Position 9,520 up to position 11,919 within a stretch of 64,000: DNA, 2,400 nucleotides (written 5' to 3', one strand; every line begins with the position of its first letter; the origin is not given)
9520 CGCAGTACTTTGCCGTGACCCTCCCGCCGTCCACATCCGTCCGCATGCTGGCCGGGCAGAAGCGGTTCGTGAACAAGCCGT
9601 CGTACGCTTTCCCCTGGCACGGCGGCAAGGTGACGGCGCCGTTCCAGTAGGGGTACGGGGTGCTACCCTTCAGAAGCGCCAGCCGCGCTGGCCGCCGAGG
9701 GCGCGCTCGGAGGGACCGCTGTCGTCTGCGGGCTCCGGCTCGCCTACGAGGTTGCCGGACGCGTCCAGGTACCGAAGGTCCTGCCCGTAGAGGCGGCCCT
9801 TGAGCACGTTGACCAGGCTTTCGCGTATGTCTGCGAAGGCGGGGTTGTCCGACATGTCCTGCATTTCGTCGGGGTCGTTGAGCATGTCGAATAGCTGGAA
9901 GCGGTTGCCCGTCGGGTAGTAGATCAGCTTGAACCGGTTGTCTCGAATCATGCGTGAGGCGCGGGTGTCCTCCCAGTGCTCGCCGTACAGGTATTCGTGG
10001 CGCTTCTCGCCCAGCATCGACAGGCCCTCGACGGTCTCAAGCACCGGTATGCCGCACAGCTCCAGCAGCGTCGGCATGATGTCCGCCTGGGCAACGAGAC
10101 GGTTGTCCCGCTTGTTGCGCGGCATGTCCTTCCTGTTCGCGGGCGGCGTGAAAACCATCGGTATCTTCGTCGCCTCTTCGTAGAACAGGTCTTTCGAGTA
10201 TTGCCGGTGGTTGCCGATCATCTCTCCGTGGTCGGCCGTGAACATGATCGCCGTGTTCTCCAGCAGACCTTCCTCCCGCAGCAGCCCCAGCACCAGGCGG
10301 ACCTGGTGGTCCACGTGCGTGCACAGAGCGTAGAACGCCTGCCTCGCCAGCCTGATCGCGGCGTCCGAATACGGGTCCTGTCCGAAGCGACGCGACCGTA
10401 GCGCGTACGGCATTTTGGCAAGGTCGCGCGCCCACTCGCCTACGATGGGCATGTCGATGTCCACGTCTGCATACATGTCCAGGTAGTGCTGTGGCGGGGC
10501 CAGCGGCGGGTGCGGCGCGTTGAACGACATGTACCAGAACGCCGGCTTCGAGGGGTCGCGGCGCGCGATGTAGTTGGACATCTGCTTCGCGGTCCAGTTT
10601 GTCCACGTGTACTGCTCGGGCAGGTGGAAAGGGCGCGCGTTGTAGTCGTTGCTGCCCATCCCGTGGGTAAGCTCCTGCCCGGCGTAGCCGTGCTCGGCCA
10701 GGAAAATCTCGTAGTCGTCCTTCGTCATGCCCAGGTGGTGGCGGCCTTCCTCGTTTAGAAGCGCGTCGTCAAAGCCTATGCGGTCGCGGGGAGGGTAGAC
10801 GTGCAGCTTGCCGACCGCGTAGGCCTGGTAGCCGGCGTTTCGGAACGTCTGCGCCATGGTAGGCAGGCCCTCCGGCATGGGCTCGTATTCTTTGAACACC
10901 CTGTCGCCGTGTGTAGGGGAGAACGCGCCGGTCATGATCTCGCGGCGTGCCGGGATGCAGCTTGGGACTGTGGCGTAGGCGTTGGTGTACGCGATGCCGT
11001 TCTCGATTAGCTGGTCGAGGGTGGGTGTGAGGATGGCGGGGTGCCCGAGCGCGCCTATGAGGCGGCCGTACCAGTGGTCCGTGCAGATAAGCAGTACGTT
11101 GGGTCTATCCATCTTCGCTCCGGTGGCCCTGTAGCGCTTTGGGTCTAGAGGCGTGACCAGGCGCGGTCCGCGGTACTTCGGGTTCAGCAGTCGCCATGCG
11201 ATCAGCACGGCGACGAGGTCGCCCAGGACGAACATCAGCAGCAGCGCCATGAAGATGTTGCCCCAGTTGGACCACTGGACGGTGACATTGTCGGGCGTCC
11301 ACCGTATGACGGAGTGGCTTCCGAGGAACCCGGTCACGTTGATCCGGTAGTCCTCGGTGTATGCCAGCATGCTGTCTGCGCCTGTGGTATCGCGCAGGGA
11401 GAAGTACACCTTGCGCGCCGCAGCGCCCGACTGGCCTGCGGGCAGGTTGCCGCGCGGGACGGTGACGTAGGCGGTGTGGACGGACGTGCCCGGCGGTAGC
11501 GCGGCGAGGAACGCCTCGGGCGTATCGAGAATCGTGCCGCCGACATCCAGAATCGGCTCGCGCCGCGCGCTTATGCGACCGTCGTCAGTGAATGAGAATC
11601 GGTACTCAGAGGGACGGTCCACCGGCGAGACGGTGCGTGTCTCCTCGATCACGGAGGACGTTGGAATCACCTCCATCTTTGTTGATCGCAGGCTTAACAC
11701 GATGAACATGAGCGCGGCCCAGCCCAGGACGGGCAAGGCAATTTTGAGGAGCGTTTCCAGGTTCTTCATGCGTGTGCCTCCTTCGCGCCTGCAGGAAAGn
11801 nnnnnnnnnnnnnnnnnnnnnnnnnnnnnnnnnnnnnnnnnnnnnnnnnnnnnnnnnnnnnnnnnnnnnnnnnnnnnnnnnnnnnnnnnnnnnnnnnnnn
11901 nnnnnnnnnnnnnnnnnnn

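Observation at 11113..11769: Sulfatase with an N-terminal two-helix membrane module enclosing a 140-aa extracytoplasmic domain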

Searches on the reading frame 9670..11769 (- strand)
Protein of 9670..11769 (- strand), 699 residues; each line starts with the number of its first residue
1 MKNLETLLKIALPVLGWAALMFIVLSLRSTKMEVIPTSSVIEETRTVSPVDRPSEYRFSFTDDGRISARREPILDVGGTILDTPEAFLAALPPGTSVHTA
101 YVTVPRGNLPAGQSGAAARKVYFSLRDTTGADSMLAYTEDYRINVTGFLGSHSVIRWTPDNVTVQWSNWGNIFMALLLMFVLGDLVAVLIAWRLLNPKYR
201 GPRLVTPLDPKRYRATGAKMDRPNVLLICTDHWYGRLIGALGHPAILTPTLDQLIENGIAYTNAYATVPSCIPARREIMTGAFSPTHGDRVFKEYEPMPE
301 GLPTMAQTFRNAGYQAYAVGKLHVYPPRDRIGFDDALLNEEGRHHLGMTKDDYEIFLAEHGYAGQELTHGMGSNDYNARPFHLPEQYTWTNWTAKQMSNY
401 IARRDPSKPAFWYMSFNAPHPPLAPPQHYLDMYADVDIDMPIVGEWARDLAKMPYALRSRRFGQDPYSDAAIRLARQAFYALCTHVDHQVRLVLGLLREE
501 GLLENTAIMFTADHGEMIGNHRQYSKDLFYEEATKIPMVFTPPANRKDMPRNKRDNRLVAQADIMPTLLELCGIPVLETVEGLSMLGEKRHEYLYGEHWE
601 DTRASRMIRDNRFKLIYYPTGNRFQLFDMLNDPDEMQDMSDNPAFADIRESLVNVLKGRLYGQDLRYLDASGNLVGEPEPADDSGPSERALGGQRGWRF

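Call 3: search_protein_families(library=pfam, proteins=[window:9670-11769:-], max_evalue=0.01)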
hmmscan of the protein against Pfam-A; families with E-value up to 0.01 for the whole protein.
window:9670-11769:- (699 aa): 4 families
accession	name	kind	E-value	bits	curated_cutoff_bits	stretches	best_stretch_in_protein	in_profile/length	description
PF00884.28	Sulfatase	-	1.4e-45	156.3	25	1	223-574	1-301/301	Sulfatase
PF16347.10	SGSH_C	-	9.8e-18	65.2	29.3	1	519-656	1-148/154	N-sulphoglucosamine sulphohydrolase, C-terminal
PF02995.22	DUF229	-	4.6e-08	32.6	25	1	477-571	304-402/496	Protein of unknown function (DUF229)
PF01663.27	Phosphodiest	-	0.0013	18.8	23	0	485-516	190-221/342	Type I phosphodiesterase / nucleotide pyrophosphatase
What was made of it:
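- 9670..11112 (-): Cys-type arylsulfatase gene proper (480 aa from its own ATG 11112). The CIPAR formylglycine motif is at 10945..10959. Pfam Sulfatase 1.4e-45 over aa 223-574 plus SGSH_C (call 3).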

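Call 19: search_protein_families(library=ncbifam, proteins=[window:9670-11769:-], max_evalue=0.01)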
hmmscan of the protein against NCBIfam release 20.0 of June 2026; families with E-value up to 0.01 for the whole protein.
window:9670-11769:- (699 aa): 7 families
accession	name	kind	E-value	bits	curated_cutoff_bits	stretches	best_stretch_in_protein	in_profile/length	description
NF010322.0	PRK13759.1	equivalog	2.3e-115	385.9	481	1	219-659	3-460/486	arylsulfatase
NF052527.1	Mn_arylsulf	exception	1e-75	255.5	850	1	222-657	1-449/479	manganese-dependent arylsulfatase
TIGR03417.1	chol_sulfatase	equivalog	1.3e-54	185.9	433.45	1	222-656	2-436/500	choline-sulfatase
NF045661.1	HdlasePehA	equivalog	1.2e-45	156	900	1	222-648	2-473/506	phosphoric/sulfuric ester hydrolase PehA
NF038282.1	LapC_YejM_PbgA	exception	6.3e-06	24.8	825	1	478-569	413-497/584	LPS biosynthesis-modulating metalloenzyme YejM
NF053595.1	LptchSynLtaSGpos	equivalog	2.9e-05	22.8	970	1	483-592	434-547/626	lipoteichoic acid synthase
NF028537.1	P_eth_NH2_trans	domain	0.00061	18.4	500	1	485-575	419-515/527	phosphoethanolamine--lipid A transferase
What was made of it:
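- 9670..11112 (-): NCBIfam PRK13759 arylsulfatase scores 385.9 bits, below the 481 cutoff (call 19).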

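Call 35: find_encoding_contigs(protein=window:9670-11769:-, flank=3000, max_places=10)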
Protein window:9670-11769:- (699 aa): no gene with exactly this product is on record in the collection.

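Call 36: list_cluster_members(proteins=[window:9670-11769:-, window:9670-11112:-, P0001])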
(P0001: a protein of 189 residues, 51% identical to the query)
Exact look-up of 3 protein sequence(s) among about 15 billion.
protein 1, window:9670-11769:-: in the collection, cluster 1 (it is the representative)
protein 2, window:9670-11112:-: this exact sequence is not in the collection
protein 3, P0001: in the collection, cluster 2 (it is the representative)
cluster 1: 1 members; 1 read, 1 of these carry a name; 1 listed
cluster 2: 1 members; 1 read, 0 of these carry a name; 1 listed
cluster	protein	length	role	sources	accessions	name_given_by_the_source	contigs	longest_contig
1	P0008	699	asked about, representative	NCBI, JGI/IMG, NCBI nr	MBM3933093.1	MAG: DUF4976 domain-containing protein [SAR202 cluster bacterium] | DUF4976 domain-containing protein [SAR202 cluster bacterium]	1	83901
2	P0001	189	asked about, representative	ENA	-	-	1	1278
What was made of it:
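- The fused protein is a singleton cluster, MBM3933093.1, from a SAR202 MAG (call 36). The junction is backed by a single MAG contig and the protein is a singleton (call 36).
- Tried and rejected: The exact 699-aa protein is on no other contig, and the exact 480-aa form is not in the collection (calls 35, 36).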

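Call 71: find_homologous_proteins(query=window:9670-11769:-, max_evalue=1e-50)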
Query window:9670-11769:- (699 aa): 1956 proteins with E <= 1e-50 among 8000 candidates; the best 120 are listed.
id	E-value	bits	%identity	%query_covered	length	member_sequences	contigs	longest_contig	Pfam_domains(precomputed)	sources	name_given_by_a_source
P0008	0.0e+0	1643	100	100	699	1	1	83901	PF02995.23,PF16347.11,PF00884.29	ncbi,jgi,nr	ncbi:MAG: DUF4976 domain-containing protein [SAR202 cluster bacterium]|nr:DUF4976 domain-containing 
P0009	7.4e-236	803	71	69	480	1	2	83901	PF16347.11,PF00884.29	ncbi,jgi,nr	ncbi:MAG: arylsulfatase [SAR202 cluster bacterium]|nr:arylsulfatase [SAR202 cluster bacterium]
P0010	4.3e-226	771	67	69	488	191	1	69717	PF02995.23,PF16347.11,PF00884.29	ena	-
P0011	1.7e-223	762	67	69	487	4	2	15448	PF02995.23,PF16347.11,PF00884.29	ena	-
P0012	1.8e-221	755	65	69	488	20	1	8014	PF16347.11,PF00884.29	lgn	-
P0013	5.1e-220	751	64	69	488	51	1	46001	PF16347.11,PF00884.29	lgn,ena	-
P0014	3.2e-218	745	66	69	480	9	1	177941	PF02995.23,PF16347.11,PF00884.29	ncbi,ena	-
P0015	2.6e-215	735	65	69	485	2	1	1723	PF16347.11,PF00884.29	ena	-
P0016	1.0e-214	733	65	69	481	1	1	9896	PF16347.11,PF00884.29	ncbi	-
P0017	1.5e-214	733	65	69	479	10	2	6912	PF16347.11,PF00884.29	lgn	-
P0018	4.7e-211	721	64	68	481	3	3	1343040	PF16347.11,PF00884.29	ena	-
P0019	1.7e-210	719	63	69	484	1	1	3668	PF16347.11,PF00884.29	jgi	-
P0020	2.9e-210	718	63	69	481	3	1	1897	PF16347.11,PF00884.29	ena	-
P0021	1.5e-209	716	63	69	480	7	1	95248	PF16347.11,PF00884.29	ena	-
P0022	2.4e-209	715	62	69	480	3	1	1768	PF16347.11,PF00884.29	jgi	-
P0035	1.2e-202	693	60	69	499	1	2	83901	PF16347.11,PF00884.29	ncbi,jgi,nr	ncbi:MAG: DUF4976 domain-containing protein [SAR202 cluster bacterium]|nr:DUF4976 domain-containing 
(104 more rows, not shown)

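Call 73: find_encoding_contigs(protein=P0035, flank=6000, max_places=6)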
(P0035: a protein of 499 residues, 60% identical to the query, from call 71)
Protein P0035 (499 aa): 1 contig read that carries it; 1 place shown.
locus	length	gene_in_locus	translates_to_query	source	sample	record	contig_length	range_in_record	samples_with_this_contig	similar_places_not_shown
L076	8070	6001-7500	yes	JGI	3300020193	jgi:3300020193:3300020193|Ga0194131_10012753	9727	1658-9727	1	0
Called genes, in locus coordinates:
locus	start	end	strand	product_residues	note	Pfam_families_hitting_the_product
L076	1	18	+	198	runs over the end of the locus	-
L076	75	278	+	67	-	PF09957:VapB_antitoxin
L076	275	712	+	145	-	-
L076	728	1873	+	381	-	PF01244:Peptidase_M19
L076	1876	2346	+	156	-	-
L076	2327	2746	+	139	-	-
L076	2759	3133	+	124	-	-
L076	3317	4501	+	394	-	PF01594:AI-2E_transport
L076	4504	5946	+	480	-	PF00884:Sulfatase, PF16347:SGSH_C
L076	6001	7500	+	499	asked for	PF00884:Sulfatase, PF16347:SGSH_C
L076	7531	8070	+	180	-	?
